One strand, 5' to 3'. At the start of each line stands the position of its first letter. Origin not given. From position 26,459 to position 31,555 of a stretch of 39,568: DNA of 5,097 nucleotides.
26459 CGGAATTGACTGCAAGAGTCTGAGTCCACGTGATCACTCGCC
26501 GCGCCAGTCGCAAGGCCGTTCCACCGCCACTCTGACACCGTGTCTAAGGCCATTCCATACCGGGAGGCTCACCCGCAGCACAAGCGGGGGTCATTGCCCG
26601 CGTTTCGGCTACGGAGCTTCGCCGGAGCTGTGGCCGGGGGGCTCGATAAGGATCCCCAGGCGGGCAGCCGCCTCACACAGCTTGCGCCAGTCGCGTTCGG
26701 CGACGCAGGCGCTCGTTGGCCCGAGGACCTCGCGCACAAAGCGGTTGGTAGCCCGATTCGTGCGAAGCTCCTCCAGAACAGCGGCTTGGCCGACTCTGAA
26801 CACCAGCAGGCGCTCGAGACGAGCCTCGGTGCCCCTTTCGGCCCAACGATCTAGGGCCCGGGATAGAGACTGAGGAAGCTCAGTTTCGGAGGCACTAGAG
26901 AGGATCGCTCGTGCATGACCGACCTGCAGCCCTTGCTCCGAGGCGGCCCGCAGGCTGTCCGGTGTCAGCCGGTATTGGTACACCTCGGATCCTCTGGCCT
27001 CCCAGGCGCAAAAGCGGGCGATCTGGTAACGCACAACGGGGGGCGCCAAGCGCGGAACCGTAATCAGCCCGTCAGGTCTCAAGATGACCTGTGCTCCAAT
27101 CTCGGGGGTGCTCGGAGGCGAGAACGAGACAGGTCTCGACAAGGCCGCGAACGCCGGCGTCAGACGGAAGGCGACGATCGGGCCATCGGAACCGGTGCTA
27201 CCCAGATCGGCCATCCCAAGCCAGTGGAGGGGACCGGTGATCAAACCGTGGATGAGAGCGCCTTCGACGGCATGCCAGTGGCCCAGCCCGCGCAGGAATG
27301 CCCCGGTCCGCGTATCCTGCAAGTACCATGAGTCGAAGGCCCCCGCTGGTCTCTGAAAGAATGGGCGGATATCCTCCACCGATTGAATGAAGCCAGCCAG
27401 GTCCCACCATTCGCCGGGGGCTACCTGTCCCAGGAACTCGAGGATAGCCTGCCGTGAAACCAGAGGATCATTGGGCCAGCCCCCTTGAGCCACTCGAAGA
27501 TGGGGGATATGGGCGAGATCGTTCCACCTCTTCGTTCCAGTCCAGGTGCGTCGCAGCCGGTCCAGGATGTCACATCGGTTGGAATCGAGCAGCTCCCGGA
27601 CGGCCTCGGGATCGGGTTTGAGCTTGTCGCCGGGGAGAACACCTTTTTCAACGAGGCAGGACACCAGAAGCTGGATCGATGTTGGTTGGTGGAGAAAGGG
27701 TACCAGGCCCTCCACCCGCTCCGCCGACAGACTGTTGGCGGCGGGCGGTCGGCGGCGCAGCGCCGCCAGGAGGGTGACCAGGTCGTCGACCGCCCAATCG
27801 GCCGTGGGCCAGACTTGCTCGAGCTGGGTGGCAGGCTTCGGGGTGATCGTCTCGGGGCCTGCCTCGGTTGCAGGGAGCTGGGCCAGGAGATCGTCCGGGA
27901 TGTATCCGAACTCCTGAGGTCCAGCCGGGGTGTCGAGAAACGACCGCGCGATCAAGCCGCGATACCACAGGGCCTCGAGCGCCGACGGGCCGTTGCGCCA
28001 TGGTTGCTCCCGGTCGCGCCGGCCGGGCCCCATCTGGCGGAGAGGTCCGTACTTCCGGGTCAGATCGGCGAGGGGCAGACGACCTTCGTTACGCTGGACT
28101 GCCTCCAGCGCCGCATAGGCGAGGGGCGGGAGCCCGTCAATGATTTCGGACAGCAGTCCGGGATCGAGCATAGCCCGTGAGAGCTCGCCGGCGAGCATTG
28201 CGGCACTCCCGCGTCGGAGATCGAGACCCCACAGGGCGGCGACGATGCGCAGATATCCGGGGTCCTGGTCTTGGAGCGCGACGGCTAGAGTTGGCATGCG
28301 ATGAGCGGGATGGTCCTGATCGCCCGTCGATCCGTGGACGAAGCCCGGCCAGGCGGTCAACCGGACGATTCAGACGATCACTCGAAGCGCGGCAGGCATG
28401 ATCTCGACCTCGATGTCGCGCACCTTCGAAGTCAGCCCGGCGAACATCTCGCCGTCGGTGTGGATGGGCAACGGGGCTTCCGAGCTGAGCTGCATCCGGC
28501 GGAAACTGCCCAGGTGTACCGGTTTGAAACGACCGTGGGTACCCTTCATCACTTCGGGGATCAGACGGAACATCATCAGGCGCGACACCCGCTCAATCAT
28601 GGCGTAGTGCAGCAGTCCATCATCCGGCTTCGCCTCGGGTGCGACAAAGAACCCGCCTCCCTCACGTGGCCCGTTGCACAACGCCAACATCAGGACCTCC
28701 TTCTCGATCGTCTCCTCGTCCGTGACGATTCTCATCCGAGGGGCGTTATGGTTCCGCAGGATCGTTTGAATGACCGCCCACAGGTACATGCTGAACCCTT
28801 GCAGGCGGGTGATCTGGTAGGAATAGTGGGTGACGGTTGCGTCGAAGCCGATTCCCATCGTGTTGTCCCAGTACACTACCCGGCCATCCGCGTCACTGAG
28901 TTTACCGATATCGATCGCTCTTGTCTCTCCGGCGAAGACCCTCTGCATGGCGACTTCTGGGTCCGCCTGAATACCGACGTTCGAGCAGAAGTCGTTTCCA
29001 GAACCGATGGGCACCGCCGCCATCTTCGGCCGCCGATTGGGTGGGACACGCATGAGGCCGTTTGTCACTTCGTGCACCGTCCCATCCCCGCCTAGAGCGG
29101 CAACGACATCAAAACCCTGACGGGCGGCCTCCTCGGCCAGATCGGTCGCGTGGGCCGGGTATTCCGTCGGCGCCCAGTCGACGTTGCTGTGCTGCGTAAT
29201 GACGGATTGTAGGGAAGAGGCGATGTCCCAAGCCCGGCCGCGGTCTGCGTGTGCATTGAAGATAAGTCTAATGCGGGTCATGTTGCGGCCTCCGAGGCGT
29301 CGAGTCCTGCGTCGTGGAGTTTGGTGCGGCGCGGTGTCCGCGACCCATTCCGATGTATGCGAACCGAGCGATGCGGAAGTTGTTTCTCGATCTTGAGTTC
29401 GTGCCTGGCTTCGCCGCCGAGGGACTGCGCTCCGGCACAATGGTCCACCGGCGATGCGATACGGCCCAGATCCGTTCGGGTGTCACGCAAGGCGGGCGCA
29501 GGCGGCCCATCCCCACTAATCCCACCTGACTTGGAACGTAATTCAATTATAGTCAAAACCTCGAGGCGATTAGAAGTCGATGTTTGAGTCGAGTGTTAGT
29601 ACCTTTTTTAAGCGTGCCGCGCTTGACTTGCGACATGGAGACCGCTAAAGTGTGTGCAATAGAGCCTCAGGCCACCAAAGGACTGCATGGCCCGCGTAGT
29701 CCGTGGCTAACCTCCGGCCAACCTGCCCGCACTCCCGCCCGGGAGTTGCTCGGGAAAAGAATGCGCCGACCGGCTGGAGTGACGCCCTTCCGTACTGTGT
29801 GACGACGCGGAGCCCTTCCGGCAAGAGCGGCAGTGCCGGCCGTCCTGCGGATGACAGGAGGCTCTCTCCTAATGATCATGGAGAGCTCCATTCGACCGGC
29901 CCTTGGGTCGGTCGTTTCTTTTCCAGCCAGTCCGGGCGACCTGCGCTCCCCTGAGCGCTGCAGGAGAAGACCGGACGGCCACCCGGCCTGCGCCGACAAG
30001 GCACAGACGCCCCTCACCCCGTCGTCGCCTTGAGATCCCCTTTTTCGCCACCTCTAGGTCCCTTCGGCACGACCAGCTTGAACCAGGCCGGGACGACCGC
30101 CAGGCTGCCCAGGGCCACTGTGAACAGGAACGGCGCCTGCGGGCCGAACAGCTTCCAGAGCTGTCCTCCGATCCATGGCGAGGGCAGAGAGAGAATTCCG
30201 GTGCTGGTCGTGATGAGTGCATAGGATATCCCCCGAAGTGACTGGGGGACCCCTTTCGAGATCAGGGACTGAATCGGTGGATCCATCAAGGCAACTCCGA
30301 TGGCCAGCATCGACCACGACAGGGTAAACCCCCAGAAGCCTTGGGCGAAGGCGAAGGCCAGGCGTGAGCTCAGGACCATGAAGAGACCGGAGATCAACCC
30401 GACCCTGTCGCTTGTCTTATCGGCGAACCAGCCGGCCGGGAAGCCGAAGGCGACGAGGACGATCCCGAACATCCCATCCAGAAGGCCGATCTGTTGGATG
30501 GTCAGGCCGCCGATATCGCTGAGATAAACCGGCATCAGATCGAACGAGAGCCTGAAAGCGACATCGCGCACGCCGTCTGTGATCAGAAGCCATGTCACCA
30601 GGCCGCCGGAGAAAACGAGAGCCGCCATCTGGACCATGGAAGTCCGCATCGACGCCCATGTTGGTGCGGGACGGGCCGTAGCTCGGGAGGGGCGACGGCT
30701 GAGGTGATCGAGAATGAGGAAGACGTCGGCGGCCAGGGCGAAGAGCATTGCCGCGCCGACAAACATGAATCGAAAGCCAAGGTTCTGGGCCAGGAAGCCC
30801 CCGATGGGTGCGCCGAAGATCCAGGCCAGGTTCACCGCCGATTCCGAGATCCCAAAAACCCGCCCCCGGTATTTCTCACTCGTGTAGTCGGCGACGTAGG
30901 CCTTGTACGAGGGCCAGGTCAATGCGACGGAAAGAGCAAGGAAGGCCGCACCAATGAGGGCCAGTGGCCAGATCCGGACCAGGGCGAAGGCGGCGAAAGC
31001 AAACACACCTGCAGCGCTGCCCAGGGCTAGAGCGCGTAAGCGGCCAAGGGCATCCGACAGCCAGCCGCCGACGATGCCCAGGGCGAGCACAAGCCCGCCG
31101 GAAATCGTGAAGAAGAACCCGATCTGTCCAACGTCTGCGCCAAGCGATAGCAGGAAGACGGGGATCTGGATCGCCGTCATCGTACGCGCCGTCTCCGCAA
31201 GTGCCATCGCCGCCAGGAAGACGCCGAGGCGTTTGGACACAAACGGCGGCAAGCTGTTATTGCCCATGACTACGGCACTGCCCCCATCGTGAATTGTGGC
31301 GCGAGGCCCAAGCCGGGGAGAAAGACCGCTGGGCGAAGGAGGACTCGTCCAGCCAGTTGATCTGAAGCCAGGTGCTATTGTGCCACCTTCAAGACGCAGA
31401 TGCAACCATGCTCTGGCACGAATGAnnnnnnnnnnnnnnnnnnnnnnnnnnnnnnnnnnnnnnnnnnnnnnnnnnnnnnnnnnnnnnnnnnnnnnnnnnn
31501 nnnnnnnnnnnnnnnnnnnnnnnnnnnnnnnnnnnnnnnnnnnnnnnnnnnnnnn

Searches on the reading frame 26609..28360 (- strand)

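Call 66: search_protein_families(library=pfam, proteins=[window:26609-28360:-], max_evalue=0.0001)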
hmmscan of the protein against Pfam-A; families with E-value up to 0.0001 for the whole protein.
window:26609-28360:- (583 aa): 1 family
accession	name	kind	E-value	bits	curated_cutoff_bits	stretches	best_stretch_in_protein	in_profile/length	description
PF13625.11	Helicase_C_3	-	2.1e-14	54.1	34.2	1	425-540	1-118/125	Helicase conserved C-terminal domain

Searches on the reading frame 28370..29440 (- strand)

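Call 66: search_protein_families(library=pfam, proteins=[window:28370-29440:-], max_evalue=0.0001)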
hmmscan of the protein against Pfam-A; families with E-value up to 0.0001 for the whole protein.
window:28370-29440:- (356 aa): 2 families
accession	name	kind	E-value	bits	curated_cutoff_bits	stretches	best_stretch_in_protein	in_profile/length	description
PF00781.29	DAGK_cat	-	1.9e-29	102.2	23.6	1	57-180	2-124/125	Diacylglycerol kinase catalytic domain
PF19279.4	YegS_C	-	5.5e-27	94.9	27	1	196-356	4-158/158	YegS C-terminal NAD kinase beta sandwich-like domain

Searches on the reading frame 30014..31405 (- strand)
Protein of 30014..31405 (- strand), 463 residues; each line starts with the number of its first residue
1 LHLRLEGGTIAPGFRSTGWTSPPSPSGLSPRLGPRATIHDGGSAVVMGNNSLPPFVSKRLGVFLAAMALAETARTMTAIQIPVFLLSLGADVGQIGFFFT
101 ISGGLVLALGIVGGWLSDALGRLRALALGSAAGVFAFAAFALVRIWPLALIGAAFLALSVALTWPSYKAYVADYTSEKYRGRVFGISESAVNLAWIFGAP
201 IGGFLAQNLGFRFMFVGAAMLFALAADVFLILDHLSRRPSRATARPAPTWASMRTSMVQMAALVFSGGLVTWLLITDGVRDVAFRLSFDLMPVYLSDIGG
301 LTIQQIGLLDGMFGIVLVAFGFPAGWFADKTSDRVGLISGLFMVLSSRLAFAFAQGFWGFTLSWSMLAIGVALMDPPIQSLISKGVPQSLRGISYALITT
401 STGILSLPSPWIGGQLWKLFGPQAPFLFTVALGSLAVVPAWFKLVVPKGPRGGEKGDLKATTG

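Call 66: search_protein_families(library=pfam, proteins=[window:30014-31405:-], max_evalue=0.0001)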
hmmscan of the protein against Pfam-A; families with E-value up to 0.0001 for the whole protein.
window:30014-31405:- (463 aa): 1 family
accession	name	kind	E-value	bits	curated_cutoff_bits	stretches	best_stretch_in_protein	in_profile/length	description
PF07690.21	MFS_1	-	3e-40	138.6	33.4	2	65-274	3-221/347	Major Facilitator Superfamily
